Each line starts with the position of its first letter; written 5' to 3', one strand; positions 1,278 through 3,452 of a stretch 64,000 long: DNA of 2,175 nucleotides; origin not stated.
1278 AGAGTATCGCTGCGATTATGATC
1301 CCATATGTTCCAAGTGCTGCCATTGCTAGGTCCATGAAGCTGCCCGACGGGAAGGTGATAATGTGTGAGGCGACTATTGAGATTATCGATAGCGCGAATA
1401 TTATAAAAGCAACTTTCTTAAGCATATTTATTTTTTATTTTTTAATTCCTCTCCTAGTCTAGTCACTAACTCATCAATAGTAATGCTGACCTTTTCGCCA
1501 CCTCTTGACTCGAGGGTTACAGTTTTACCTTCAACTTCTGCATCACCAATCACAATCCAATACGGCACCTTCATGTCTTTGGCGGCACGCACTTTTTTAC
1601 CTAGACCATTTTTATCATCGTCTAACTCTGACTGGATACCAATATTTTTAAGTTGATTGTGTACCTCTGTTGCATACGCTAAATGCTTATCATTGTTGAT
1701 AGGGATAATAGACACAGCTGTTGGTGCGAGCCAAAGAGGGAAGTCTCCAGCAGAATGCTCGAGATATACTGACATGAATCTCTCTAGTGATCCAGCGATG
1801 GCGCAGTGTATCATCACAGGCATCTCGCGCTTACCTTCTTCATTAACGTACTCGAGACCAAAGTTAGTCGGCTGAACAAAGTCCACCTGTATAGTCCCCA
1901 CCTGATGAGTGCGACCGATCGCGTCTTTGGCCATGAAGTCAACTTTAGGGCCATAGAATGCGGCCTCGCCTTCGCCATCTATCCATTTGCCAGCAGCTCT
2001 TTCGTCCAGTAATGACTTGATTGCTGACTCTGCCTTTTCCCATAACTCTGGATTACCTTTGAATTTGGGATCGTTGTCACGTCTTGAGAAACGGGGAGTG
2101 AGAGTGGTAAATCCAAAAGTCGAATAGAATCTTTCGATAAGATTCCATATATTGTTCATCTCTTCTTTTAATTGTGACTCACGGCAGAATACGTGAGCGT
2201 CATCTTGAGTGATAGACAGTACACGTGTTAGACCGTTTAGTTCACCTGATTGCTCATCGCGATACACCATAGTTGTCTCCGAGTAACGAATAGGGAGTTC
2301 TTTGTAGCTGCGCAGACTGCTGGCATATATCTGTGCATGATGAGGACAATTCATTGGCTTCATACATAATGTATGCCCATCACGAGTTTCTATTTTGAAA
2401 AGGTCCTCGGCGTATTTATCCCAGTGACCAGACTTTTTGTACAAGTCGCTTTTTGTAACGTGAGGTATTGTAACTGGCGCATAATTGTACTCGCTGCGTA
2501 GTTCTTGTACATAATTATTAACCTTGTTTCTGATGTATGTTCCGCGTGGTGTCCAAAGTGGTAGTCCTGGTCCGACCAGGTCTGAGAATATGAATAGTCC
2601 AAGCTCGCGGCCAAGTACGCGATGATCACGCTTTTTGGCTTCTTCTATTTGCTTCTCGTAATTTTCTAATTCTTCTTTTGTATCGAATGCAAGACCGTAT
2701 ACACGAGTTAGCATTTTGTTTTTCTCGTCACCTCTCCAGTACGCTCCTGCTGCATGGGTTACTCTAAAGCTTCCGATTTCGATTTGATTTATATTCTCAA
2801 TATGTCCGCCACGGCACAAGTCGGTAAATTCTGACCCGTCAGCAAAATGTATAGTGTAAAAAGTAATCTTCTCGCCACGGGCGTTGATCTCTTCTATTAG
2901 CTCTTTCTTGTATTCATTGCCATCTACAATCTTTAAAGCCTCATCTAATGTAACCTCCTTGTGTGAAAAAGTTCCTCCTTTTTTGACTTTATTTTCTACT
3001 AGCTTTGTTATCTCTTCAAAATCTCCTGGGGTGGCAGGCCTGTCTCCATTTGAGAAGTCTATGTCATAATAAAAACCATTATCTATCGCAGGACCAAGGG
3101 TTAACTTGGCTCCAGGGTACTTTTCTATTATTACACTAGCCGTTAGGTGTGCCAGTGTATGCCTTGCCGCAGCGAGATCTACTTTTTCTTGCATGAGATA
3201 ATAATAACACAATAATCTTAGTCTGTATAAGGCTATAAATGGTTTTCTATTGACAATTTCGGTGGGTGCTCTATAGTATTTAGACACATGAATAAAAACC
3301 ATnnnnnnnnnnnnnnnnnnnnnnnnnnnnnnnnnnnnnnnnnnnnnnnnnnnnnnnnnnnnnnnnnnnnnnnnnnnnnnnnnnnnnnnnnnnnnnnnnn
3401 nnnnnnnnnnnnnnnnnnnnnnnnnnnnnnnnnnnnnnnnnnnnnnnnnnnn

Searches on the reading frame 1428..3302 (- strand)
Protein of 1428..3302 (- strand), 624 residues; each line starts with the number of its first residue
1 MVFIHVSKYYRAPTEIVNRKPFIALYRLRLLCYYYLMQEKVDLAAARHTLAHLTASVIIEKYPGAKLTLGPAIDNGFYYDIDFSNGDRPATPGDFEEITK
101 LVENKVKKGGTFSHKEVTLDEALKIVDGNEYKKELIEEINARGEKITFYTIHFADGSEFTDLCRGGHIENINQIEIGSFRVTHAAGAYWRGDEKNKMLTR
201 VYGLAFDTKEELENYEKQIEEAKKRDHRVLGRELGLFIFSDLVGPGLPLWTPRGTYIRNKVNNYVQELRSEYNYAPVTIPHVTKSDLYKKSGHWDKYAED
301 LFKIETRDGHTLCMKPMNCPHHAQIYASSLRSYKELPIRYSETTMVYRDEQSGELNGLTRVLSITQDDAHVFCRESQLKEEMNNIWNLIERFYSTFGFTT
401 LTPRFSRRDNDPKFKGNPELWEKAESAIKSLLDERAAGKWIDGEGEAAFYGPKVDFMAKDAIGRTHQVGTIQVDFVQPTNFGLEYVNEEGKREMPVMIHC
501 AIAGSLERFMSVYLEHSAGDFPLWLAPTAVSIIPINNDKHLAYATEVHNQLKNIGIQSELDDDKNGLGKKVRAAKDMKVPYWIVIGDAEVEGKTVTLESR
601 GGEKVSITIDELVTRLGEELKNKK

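Call 78: search_protein_families(library=pfam, proteins=[window:1428-3302:-], max_evalue=0.00001)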
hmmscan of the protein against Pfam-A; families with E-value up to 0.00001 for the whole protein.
window:1428-3302:- (624 aa): 3 families
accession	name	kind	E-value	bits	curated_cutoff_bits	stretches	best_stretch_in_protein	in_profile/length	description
PF00587.30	tRNA-synt_2b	-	1e-45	156.5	29.3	1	302-516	1-178/179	tRNA synthetase class II core domain (G, H, P, S and T)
PF03129.25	HGTP_anticodon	-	1.8e-19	70.1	21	1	530-618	2-93/94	Anticodon binding domain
PF07973.19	tRNA_SAD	-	2.6e-09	37.3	24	1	157-202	8-44/44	Threonyl and Alanyl tRNA synthetase second additional domain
